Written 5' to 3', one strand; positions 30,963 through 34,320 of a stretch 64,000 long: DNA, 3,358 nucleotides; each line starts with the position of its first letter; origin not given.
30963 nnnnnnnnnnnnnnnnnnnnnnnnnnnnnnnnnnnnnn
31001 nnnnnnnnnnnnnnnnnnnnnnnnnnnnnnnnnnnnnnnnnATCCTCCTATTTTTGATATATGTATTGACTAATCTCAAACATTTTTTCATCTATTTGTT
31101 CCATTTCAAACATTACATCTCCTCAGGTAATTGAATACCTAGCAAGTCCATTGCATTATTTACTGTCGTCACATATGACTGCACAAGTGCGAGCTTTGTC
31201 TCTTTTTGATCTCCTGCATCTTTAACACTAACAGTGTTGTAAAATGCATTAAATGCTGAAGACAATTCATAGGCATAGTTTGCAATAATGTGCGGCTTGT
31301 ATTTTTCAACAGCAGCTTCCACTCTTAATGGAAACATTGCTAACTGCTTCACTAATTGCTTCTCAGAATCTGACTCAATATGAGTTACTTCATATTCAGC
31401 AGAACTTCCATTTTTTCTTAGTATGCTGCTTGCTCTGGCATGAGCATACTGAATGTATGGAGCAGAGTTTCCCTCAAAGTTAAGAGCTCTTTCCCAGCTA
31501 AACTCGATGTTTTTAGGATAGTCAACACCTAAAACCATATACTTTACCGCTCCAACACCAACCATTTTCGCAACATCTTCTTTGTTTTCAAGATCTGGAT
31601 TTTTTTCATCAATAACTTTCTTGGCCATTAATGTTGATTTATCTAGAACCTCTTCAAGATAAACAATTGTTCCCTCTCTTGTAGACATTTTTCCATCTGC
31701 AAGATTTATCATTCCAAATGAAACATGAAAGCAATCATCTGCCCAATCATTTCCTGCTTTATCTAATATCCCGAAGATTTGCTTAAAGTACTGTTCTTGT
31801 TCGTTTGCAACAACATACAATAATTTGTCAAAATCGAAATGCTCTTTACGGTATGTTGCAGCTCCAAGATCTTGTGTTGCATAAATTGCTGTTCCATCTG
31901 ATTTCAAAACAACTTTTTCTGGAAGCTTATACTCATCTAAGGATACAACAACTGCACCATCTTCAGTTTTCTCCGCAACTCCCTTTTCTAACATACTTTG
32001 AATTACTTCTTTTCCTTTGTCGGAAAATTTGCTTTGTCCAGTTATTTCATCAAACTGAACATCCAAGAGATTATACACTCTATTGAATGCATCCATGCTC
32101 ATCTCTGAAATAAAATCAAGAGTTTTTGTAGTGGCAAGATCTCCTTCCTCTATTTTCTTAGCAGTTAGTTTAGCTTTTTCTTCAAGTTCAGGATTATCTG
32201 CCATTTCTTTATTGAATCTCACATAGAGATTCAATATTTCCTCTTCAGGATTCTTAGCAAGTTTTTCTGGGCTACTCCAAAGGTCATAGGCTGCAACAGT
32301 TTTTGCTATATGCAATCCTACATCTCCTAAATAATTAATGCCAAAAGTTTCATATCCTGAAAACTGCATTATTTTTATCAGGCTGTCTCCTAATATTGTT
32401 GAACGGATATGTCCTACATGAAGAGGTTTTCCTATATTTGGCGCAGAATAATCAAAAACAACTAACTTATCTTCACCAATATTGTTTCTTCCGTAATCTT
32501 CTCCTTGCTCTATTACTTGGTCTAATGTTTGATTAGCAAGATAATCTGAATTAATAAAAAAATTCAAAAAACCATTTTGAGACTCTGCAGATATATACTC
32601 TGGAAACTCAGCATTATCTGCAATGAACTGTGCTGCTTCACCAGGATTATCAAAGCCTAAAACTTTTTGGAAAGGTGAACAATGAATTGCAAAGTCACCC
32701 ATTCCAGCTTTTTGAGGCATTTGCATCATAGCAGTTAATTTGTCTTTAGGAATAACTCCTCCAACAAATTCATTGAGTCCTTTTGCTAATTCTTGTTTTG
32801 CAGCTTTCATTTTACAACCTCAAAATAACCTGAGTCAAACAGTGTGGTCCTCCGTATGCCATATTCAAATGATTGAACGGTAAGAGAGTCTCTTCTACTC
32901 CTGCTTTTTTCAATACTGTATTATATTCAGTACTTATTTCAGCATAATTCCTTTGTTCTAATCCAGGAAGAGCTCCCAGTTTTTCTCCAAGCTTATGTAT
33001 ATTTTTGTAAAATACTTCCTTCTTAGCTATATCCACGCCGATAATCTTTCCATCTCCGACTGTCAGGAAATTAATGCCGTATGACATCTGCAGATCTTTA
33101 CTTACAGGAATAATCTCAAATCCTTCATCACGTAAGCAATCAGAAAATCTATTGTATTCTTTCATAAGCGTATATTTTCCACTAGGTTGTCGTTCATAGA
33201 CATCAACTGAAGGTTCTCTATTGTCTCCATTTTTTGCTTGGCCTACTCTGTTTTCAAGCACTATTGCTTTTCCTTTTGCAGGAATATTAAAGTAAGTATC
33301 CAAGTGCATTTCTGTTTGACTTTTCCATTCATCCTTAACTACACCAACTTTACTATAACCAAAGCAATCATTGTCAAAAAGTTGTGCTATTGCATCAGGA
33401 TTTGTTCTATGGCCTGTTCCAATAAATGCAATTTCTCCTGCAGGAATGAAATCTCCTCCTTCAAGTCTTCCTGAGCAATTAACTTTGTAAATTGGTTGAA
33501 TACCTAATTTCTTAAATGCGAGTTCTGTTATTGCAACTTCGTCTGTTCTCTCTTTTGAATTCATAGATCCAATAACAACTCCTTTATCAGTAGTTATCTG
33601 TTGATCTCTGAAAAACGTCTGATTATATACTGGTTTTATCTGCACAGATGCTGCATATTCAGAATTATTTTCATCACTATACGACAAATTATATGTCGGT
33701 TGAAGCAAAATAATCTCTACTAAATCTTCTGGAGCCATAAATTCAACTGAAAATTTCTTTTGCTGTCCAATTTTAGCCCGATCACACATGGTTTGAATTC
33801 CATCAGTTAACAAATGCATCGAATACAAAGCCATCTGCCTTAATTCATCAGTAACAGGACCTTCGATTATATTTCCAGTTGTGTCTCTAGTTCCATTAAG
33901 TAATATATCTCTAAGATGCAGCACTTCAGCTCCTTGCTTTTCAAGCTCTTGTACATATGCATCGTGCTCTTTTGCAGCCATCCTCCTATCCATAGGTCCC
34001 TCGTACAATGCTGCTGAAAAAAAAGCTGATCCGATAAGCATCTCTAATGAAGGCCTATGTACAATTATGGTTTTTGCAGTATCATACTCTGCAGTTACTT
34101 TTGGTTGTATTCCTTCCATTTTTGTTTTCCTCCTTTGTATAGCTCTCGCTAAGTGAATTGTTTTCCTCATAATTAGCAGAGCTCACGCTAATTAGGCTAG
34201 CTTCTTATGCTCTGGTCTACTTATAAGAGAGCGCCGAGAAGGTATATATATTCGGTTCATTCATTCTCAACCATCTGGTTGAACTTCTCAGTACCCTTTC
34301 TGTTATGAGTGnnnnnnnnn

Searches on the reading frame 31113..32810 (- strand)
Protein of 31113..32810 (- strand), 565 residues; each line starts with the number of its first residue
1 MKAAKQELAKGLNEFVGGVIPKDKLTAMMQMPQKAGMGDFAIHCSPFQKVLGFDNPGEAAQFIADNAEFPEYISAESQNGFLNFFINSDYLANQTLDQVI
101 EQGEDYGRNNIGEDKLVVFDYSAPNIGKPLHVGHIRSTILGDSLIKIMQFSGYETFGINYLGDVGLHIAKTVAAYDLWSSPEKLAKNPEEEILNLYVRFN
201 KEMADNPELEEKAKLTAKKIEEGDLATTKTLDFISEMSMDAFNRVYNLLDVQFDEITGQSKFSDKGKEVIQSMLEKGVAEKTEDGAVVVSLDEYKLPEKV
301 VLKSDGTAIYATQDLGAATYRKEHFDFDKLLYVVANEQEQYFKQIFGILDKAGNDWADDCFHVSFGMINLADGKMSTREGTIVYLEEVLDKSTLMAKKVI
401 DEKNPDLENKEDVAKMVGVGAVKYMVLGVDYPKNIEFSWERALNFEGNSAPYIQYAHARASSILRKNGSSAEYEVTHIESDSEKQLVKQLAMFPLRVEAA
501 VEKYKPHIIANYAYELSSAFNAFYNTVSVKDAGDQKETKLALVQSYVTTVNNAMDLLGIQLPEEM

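Call 19: search_protein_families(library=pfam, proteins=[window:31113-32810:-], max_evalue=0.001)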
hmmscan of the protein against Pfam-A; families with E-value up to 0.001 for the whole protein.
window:31113-32810:- (565 aa): 5 families
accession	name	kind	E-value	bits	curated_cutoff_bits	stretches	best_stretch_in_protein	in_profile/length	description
PF00750.26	tRNA-synt_1d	-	1.4e-72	245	23.3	1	96-439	2-349/349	tRNA synthetases class I (R), catalytic domain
PF05746.21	DALR_1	-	1.1e-30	106.5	22.3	1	453-565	1-117/117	DALR anticodon binding domain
PF01406.26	tRNA-synt_1e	-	1.9e-07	31.2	27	1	126-327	19-168/301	tRNA synthetases class I (C) catalytic domain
PF03485.21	Arg_tRNA_synt_N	-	2.5e-05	25.2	21.5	1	5-86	4-85/85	Arginyl tRNA synthetase N terminal domain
PF09334.17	tRNA-synt_1g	-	9.9e-05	21.7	20.1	0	128-202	12-84/391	tRNA synthetases class I (M)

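Call 61: list_cluster_members(proteins=[window:31113-32810:-, window:32812-34170:-, window:38701-39501:-, window:43992-46694:-, window:42180-43979:-, window:39544-42183:-, window:35517-36455:+, window:47306-48493:-])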
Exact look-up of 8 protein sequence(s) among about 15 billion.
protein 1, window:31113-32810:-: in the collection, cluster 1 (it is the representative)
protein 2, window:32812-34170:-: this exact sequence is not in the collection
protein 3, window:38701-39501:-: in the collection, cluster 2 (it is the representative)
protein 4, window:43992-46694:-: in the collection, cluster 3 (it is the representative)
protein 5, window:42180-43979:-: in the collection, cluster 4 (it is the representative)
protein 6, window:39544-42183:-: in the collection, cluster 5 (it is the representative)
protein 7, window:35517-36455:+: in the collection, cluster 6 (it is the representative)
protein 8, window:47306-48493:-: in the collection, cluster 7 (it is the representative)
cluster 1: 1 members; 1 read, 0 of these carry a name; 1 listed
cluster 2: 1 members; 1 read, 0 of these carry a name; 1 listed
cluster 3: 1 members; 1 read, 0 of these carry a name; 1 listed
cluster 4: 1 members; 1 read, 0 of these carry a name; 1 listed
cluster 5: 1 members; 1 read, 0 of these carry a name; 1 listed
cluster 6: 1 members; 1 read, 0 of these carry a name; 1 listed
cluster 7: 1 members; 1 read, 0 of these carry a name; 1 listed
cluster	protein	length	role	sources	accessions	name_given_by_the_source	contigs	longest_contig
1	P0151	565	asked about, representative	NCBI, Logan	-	-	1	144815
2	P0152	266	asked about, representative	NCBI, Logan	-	-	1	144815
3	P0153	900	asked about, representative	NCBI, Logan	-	-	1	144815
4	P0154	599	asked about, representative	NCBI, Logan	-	-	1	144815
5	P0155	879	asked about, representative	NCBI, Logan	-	-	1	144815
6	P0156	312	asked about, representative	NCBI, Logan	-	-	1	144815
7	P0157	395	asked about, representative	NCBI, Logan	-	-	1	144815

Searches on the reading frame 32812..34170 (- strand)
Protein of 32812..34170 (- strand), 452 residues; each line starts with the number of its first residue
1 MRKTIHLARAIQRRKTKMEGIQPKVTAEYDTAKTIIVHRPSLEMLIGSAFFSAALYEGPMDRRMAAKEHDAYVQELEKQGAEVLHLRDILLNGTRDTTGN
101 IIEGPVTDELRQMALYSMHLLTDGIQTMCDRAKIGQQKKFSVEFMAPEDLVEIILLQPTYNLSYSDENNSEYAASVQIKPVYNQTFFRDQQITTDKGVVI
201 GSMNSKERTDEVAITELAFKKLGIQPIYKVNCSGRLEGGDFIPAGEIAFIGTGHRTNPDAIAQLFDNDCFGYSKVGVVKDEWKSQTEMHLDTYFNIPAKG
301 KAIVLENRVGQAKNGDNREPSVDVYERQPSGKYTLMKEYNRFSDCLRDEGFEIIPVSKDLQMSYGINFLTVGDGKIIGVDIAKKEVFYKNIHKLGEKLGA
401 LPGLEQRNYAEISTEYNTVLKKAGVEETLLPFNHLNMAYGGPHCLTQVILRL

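Call 75: search_protein_families(library=ncbifam, proteins=[window:32812-34170:-], max_evalue=0.1)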
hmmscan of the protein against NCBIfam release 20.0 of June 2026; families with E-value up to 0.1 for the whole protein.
window:32812-34170:- (452 aa): 5 families
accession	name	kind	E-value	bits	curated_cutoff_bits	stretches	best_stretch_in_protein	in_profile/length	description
NF002381.0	PRK01388.1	subfamily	5e-24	84.9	414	1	23-295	6-275/405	arginine deiminase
TIGR01078.1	arcA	equivalog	5.3e-23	81.4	489.1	1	25-309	3-289/408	arginine deiminase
NF045660.1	DiMthArgaseDdahStm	equivalog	4.1e-13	49.7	340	1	184-265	59-139/249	dimethylargininase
NF045658.1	DiMArgaseDdah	equivalog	9.4e-07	28.9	450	1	184-265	61-142/254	dimethylargininase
NF045659.1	DiMArgaseDdahMtb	equivalog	0.032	13.4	300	1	192-264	93-164/283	dimethylargininase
